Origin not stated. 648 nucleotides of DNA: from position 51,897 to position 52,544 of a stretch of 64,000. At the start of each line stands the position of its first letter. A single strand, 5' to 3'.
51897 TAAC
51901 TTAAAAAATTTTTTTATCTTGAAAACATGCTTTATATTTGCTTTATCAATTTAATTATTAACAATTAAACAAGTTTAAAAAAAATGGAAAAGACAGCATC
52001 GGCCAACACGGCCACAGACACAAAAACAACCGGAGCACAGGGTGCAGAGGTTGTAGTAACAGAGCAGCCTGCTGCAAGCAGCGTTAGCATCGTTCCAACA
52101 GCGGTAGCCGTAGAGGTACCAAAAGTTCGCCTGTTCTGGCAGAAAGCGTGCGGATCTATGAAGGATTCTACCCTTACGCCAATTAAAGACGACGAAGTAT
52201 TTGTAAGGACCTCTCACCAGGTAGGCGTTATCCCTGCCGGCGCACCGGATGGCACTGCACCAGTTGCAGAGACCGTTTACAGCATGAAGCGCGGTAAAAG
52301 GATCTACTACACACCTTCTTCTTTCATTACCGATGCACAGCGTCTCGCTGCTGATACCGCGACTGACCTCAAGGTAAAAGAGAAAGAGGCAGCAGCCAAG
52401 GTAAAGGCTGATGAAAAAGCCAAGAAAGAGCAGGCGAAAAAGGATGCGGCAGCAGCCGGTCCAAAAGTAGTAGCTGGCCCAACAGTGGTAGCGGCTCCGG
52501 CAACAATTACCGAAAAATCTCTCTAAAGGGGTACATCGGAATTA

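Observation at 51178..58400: Duplicated Ala/Lys-rich gene (paralogs at 51984 and 56940), each with promoter and terminator and each flanked by HNH endonuclease genes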

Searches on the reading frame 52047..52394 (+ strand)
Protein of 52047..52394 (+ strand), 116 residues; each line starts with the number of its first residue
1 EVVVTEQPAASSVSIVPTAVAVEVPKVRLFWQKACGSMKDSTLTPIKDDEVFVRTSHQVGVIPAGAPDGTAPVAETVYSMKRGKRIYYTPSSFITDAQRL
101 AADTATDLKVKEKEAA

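Call 35: search_protein_representatives(alignment_id=A3)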
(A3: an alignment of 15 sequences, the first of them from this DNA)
Query: 15 sequences, 114 profile positions. Proteins with E-value up to 0.001 (for the whole library): 30; up to 1e-10: 16; up to 1e-30: 4. The best 30 are listed.
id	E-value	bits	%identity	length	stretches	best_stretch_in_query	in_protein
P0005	1.0e-51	189.9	-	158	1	3-114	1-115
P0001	2.1e-51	188.9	-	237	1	1-113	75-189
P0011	2.0e-50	185.7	-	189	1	1-113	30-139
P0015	3.8e-45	168.7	-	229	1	1-113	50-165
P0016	4.2e-30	120.3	-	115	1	1-84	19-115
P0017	7.3e-29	116.3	-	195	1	3-113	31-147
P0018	3.4e-26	107.7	-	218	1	12-113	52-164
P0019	4.1e-22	94.5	-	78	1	26-100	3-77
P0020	3.9e-21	91.4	-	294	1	20-100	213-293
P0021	1.8e-18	82.8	-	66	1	61-113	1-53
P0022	1.3e-14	70.3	-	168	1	4-113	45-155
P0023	2.9e-14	69.2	-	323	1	21-100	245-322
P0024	2.8e-12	62.8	-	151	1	10-105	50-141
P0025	7.5e-12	61.5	-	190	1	3-110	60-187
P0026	8.9e-12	61.2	-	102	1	26-101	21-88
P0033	7.8e-09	51.7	-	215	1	22-111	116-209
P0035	3.2e-07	46.6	-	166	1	19-108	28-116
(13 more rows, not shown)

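Call 37: search_protein_families(library=pfam, proteins=[P0020, P0023, P0035, P0017, P0033], max_evalue=1)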
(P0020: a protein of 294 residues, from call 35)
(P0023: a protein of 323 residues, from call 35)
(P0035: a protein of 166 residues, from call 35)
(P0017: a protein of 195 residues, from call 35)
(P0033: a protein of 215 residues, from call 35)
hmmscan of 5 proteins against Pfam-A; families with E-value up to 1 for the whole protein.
P0020 (294 aa): 1 family
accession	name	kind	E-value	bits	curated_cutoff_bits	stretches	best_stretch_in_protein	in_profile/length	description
PF20815.3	GIY_YIG_2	-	1.2e-17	64.7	22.4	1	33-188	1-152/153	GIY-YIG catalytic domain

P0023 (323 aa): 2 families
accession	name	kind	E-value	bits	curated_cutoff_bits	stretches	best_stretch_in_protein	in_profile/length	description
PF16727.10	REV1_C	-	0.0044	17.9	26.5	1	88-146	14-75/91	DNA repair protein REV1 C-terminal domain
PF03167.25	UDG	-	0.0076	16.8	24.3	1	5-79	3-56/141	Uracil DNA glycosylase superfamily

P0035 (166 aa): 0 families

P0017 (195 aa): 2 families
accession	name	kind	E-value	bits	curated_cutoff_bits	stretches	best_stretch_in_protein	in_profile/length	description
PF19558.4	DUF6080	-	0.094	11.8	27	1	107-174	230-297/447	Family of unknown function (DUF6080)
PF12870.14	DUF4878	-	0.18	12.6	24.1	1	99-182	4-83/112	Domain of unknown function (DUF4878)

P0033 (215 aa): 0 families
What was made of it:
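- On Sul7d / 7-kDa DNA-binding proteins (Sac7d, Sso7d): The only indirect support is the GIY-YIG fusion (call 37).
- The only confirmed domain fusion is to a DNA nuclease, GIY-YIG (call 37). The GIY-YIG fusion argues for nucleic-acid targeting (call 37).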

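Call 38: predict_structure(alignment_id=A3)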
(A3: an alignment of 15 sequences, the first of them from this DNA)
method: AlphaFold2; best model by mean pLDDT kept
length: 116 residues; sequences in the alignment: 15
mean_pLDDT: 71.7   pTM: 0.58
mean pLDDT of the five models: 71.7, 67.0, 66.9, 65.2, 63.4
residues with pLDDT >= 90: 0; 70-90: 80; 50-70: 16; < 50: 20
segments of 3 or more residues with pLDDT < 50: 1-11, 13-20
pLDDT, mean of each block of 10 residues (from residue 1): 40 47 69 58 78 83 74 84 84 84 86 75
secondary structure, 60 per line:
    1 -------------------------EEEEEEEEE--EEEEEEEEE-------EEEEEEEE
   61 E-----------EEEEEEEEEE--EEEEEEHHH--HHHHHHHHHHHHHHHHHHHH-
elements in order: E26-34 E37-45 E53-61 E73-82 E85-90 H96-115

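Call 55: search_solved_structures(query=A7, max_evalue=10, show_alignments=2)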
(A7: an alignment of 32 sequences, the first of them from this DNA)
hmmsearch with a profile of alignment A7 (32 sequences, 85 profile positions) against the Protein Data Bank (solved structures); distinct sequences matched with E-value up to 10: 2.
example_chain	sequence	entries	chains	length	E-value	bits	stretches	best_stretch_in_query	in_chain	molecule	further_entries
4mnn_A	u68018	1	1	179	0.47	13.6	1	31-67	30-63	Glutaredoxin related protein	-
1jn6_B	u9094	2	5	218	0.65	13.2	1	47-68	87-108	monoclonal anti-estradiol 10G6D6 Fab heavy chain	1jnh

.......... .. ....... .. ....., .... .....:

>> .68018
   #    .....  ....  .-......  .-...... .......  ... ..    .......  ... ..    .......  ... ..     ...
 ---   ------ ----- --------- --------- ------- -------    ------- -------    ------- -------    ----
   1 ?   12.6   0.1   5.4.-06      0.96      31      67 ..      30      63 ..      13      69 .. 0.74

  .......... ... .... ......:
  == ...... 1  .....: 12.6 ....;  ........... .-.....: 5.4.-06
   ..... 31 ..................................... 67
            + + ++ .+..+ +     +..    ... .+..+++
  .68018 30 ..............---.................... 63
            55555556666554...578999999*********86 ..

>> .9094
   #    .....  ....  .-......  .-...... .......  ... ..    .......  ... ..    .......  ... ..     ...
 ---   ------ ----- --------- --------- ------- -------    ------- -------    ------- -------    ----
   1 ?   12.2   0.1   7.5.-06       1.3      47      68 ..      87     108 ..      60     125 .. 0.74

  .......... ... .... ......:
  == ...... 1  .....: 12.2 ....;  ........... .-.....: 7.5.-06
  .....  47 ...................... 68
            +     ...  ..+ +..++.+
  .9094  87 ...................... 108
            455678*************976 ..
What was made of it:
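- On Sul7d / 7-kDa DNA-binding proteins (Sac7d, Sso7d): No PDB sequence hit (call 55).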

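Call 58: find_encoding_contigs(protein=P0020, flank=6000, max_places=3)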
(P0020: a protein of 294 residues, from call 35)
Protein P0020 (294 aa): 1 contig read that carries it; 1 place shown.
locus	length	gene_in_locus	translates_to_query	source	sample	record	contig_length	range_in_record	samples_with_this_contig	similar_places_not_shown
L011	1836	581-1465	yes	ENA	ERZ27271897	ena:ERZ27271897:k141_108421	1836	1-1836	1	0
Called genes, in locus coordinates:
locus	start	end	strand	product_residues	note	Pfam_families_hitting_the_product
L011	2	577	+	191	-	?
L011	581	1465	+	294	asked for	PF20815:GIY_YIG_2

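Call 63: fold_search(model_id=the predicted structure, library=viral)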
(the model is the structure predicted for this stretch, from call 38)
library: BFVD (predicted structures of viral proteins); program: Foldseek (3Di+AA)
matches with E <= 10: 238; with E <= 0.001: 0
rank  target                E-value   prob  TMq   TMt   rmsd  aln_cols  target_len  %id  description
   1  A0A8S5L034            5.8e-01  0.20  0.23  0.07  16.6       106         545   13  Maturation protein [ssRNA phage SRR5466369_1]
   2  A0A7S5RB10            7.2e-01  0.15  0.22  0.18  14.0        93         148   11  (no name in the UniProt tables at hand)
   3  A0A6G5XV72            1.1e+00  0.20  0.23  0.26  15.2        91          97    4  (no name in the UniProt tables at hand)
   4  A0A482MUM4            1.1e+00  0.16  0.17  0.13   9.8        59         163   14  Transcriptional regulator [Escherichia phage vB_EcoM_G9062]
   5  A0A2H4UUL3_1          1.1e+00  0.08  0.17  0.03  18.1       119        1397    9  Capsid protein [Bodo saltans virus]
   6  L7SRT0                1.2e+00  0.11  0.21  0.12  20.9       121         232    8  Protein IF [Infectious laryngotracheitis virus]
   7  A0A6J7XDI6            1.2e+00  0.10  0.17  0.09  16.6        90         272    9  Uncharacterized protein [uncultured Caudovirales phage]
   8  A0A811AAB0            1.3e+00  0.13  0.17  0.14  17.7        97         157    9  (no name in the UniProt tables at hand)
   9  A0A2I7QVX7            1.3e+00  0.07  0.16  0.13  11.6        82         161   10  (no name in the UniProt tables at hand)
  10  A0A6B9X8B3            1.4e+00  0.09  0.19  0.19  14.1       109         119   14  Uncharacterized protein [Escherichia phage sortsyn]
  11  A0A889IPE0            1.5e+00  0.08  0.18  0.20  10.1        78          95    9  (no name in the UniProt tables at hand)
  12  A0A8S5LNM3            1.6e+00  0.35  0.31  0.42  15.9        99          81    5  Uncharacterized protein [Siphoviridae sp. ctsf32]
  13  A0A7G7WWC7            1.6e+00  0.14  0.25  0.28  14.1       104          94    6  Uncharacterized protein [Rhizobium phage AF3]
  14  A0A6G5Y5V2            1.6e+00  0.04  0.17  0.11  12.3        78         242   13  (no name in the UniProt tables at hand)
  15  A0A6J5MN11            1.7e+00  0.09  0.21  0.25  12.0        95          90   10  Uncharacterized protein [uncultured Caudovirales phage]
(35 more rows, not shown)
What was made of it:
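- Tried and rejected: Foldseek against BFVD gave nothing below E = 0.5 (call 63).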

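Call 70: find_encoding_contigs(protein=P0023, flank=6000, max_places=3)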
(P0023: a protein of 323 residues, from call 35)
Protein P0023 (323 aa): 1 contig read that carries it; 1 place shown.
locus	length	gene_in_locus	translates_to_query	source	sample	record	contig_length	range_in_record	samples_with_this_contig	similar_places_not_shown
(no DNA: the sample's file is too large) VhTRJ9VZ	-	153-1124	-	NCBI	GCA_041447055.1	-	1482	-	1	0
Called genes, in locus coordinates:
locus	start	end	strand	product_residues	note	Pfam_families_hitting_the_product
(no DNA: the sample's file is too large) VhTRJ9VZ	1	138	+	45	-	?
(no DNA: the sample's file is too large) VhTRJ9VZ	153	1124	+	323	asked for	-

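Call 71: find_homologous_proteins(query=A7, max_evalue=0.001)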
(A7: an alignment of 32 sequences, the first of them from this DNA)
Query A7 (32 sequences) (93 aa, profile of the alignment): 38 proteins with E <= 0.001 among 3044 candidates.
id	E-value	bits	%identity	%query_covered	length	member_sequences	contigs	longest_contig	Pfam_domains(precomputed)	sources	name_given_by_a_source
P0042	1.8e-31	126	44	74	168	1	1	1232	-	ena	-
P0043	3.4e-31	125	44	74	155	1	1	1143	-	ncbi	-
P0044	4.5e-31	124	57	68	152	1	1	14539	-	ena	-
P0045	7.4e-31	124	40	74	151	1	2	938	-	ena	-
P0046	1.1e-30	123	44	74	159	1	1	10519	-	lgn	-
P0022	1.6e-30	123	48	68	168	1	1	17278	-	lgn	-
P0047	2.1e-30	122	58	97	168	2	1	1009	-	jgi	jgi:hypothetical protein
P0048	2.2e-30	122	52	68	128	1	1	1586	-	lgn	-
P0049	2.6e-30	122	40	74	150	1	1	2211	-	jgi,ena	-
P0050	9.9e-30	120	40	97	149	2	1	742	-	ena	-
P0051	2.5e-28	116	62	84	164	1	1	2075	-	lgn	-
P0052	9.5e-28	114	42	68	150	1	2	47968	-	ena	-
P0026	1.3e-27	113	37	88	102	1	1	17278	-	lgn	-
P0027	1.8e-27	113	48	68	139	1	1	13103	-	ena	-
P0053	2.6e-27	112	43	97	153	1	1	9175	-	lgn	-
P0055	2.7e-26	109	37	83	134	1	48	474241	-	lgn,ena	-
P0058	3.1e-25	106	35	94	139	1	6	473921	-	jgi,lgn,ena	-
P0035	2.1e-22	97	35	84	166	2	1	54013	-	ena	-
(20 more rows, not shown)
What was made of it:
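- The family comprises about 30 clusters at 50% identity among 1.84 billion representative proteins, and its longest contigs are 401-474 kb (calls 35, 71).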

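Call 74: find_encoding_contigs(protein=P0058, flank=3000, max_places=2)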
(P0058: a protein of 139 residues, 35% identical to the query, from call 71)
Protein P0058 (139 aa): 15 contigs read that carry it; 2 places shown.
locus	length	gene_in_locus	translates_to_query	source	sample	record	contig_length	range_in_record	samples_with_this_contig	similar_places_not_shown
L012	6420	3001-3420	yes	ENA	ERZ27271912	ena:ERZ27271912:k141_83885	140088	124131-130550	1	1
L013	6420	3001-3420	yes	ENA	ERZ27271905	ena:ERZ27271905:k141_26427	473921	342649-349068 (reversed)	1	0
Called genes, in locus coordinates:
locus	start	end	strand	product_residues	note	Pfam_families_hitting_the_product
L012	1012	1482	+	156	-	-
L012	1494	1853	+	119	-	-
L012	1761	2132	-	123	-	-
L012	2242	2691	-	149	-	PF10544:T5orf172, PF13455:MUG113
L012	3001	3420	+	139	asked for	-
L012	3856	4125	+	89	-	-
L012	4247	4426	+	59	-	-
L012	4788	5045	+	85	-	-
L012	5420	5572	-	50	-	-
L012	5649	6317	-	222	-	-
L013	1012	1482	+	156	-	-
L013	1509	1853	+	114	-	-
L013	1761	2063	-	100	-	-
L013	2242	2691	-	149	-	PF10544:T5orf172, PF13455:MUG113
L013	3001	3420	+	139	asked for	-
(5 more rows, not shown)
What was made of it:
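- The third paralogue also has a T5orf172-type gene upstream (call 74).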

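Call 81: search_dna_similar(query=P0055, collection=phages, mode=protein, max_evalue=0.01, max_rows=15)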
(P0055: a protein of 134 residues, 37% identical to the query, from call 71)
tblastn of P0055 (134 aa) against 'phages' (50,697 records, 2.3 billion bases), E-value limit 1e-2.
No match.

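Call 82: search_protein_families(library=ncbifam, proteins=[P0058], max_evalue=0.05)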
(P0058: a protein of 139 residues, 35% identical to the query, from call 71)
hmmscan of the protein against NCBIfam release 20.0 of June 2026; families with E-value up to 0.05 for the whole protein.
P0058 (139 aa): 0 families

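Call 83: search_protein_families(library=padloc, proteins=[P0058, P0020, P0023, L011:71-577:+], max_evalue=0.01)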
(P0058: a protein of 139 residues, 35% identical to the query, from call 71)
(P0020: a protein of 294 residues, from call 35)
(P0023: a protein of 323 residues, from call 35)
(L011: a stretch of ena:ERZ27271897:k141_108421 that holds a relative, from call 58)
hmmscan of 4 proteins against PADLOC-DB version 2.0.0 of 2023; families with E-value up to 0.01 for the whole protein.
P0058 (139 aa): 0 families

P0020 (294 aa): 0 families

P0023 (323 aa): 0 families

L011:71-577:+ (168 aa): 3 families
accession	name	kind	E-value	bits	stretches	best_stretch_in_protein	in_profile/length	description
PDLC01652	WYL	-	5.9e-20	70.2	1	2-149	43-162/162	"CAS-I,CAS-II,CAS-III,CAS-IV,CAS-V,CAS-VI; associated_signaling"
PDLC01766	Cas3c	-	1.5e-07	28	1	13-157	179-321/1009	-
PDLC01457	WYL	-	3.2e-05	21.6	1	11-137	164-229/229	"CAS-I,CAS-II,CAS-III,CAS-IV,CAS-V,CAS-VI; associated_signaling"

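Call 89: find_related_loci(query=A7, collection=genome_contigs, flank=5000)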
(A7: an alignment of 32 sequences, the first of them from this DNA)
Query A7 (93 aa) in genome_contigs; peptide patterns used: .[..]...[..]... (x = any residue, [..] = any of these).
6 stretches matched a pattern, but none encodes a relative of the query by tblastn (E <= 1e-3).

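Call 90: find_related_loci(query=A7, collection=viral_contigs, flank=6000)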
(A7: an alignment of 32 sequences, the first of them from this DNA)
Query A7 (93 aa) in viral_contigs; peptide patterns used: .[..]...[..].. (x = any residue, [..] = any of these).
43 stretches matched a pattern, but none encodes a relative of the query by tblastn (E <= 1e-3).
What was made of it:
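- Tried and rejected: Pattern scans of the GTDB species representatives and of IMG/VR found no family member (calls 89, 90).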

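Call 92: search_protein_families(library=pfam, alignment_id=A7, max_evalue=10)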
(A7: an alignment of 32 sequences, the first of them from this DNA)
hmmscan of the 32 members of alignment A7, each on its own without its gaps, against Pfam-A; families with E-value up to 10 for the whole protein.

A. member 1, seq(93 aa): 0 families

B. families by the number of members that match (of 32 scanned): 14 families
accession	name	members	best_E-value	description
PF24640.1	DUF7635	3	0.00075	Domain of unknown function (DUF7635)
PF08168.16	NOL11_N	1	0.0018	Nucleolar protein 11 N-terminal domain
PF03580.19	Herpes_UL14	1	0.0023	Herpesvirus UL14-like protein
PF16258.11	DUF4912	1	0.02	Domain of unknown function (DUF4912)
PF17600.7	DUF5496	1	0.043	Family of unknown function (DUF5496)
PF18954.5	DUF5697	1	0.046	Family of unknown function (DUF5697)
PF24172.1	CdiI_ImmP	1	0.048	CdiI immunity protein EcoliA0-like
PF17851.8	GH43_C2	1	0.057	Beta xylosidase C-terminal Concanavalin A-like domain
PF07836.16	DmpG_comm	1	0.062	DmpG-like communication domain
PF21873.2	Thioredoxin_17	1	0.071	Thioredoxin-like domain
PF12317.13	IFT46_B_C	1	0.073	Intraflagellar transport complex B protein 46 C terminal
PF17996.7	CE2_N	1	0.14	Carbohydrate esterase 2 N-terminal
PF18379.6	FERM_F1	1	0.16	FERM F1 ubiquitin-like domain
PF17572.7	DUF5478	1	0.19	Family of unknown function (DUF5478)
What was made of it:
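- Tried and rejected: I did not pursue it (call 92).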

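Call 99: find_encoding_contigs(protein=P0035, flank=8000, max_places=1)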
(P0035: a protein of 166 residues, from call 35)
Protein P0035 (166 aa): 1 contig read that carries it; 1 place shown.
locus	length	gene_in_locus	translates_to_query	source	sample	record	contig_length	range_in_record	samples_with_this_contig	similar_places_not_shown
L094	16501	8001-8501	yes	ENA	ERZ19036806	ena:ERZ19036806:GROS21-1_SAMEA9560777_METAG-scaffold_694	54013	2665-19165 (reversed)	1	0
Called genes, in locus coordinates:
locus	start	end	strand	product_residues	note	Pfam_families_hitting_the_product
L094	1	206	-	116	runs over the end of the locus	-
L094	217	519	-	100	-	-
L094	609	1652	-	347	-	PF05496:RuvB_N (weak), PF00004:AAA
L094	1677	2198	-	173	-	PF15891:Nuc_deoxyri_tr2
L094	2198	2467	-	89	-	-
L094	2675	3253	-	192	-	-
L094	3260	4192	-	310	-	PF13671:AAA_33 (faint), PF13242:Hydrolase_like (weak)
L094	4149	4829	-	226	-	PF13398:Peptidase_M50B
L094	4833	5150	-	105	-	-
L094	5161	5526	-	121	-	-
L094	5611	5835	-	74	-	-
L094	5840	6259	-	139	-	-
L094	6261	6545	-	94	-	-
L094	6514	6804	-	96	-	-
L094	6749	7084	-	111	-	-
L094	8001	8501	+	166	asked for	-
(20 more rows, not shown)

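Call 100: find_encoding_contigs(protein=P0022, flank=9000, max_places=1)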
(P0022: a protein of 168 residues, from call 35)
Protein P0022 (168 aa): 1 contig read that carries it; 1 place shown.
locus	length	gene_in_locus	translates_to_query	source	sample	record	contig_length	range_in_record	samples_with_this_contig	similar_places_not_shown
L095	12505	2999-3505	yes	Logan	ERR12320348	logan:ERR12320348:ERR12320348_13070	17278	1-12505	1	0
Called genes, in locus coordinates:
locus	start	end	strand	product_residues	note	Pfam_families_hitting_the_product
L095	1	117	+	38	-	?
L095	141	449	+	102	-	-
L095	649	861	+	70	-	-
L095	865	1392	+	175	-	PF02954:HTH_8, PF18024:HTH_50 (weak), PF13518:HTH_28 (weak)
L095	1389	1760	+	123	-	-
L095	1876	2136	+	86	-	-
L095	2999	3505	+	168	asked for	-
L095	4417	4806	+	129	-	-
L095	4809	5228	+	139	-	-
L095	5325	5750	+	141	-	-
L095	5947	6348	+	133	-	-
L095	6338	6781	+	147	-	-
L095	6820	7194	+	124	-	-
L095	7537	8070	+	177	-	-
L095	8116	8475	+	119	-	-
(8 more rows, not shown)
